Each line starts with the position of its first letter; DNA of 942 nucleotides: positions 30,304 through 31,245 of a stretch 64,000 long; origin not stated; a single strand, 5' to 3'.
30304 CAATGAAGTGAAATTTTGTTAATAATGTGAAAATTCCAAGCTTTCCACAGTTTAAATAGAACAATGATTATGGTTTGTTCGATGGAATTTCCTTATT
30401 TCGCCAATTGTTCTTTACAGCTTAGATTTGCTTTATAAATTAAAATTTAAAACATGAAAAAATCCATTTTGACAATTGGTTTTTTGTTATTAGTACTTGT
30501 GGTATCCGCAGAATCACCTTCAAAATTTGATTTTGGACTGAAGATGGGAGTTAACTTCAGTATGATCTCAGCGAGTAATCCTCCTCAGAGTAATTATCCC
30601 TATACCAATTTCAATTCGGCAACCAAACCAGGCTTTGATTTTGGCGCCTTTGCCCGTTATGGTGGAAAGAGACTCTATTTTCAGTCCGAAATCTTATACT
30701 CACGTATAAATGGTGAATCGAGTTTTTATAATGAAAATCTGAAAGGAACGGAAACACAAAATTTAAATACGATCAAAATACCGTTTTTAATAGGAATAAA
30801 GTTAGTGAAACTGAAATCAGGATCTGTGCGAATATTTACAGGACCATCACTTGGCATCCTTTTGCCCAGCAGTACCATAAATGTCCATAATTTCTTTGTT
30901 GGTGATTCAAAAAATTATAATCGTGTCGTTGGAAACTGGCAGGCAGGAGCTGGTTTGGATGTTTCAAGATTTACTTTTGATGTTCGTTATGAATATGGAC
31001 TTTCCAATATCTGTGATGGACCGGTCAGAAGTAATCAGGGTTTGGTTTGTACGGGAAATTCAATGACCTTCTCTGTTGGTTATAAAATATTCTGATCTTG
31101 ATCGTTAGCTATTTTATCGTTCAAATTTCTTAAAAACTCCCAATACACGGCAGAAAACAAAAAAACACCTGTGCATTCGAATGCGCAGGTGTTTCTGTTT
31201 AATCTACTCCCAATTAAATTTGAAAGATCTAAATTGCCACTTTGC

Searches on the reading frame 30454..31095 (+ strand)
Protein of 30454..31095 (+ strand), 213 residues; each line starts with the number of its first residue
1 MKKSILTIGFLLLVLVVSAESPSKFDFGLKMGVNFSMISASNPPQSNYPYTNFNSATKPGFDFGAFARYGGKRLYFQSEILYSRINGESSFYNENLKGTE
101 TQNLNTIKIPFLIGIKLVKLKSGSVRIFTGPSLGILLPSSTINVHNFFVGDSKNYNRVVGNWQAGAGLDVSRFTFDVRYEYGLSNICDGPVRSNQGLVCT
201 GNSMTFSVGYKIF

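Call 67: search_protein_families(library=pfam, proteins=[window:30454-31095:+], max_evalue=0.00001)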
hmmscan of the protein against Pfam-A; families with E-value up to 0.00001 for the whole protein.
window:30454-31095:+ (213 aa): 1 family
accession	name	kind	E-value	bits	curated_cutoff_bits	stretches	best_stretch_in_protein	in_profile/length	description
PF13568.12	OMP_b-brl_2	-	1.2e-22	81.2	27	1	22-186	6-173/175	Outer membrane protein beta-barrel domain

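Call 81: list_cluster_members(proteins=[window:30454-31095:+, window:27964-30207:+, window:25771-27891:+, window:21584-25054:+, window:17379-19001:+, window:15644-17140:+, window:13257-14345:+, window:10568-13246:+, window:43196-43582:+, window:42711-43019:+])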
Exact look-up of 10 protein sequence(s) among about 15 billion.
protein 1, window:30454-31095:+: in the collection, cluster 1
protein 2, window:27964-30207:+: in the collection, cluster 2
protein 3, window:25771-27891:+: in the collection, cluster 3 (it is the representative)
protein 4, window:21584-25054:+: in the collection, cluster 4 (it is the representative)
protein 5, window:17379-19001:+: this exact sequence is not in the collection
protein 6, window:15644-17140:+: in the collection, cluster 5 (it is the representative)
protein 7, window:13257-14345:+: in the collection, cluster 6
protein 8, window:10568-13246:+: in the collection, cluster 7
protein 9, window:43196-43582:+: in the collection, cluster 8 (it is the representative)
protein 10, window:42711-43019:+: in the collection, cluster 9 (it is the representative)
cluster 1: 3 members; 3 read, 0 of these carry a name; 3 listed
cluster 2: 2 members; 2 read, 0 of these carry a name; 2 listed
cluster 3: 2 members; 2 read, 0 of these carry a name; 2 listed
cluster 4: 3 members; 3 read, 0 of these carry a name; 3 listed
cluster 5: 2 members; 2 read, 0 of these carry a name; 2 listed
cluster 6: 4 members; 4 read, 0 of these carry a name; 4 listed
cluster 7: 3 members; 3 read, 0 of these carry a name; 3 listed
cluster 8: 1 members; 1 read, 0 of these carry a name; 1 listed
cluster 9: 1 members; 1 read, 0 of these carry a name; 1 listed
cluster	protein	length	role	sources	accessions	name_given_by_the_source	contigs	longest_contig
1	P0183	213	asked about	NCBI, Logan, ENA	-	-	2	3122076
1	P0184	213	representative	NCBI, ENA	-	-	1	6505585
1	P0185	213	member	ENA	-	-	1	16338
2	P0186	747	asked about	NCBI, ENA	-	-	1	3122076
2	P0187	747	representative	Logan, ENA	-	-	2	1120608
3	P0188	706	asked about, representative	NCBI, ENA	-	-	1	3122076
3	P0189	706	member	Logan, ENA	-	-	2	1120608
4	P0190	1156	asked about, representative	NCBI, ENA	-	-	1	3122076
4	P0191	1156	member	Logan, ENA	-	-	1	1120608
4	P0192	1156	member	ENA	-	-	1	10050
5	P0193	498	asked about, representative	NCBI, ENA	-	-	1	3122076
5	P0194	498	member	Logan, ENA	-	-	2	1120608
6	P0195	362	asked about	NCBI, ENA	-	-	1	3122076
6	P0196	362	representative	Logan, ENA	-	-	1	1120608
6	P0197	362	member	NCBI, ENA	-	-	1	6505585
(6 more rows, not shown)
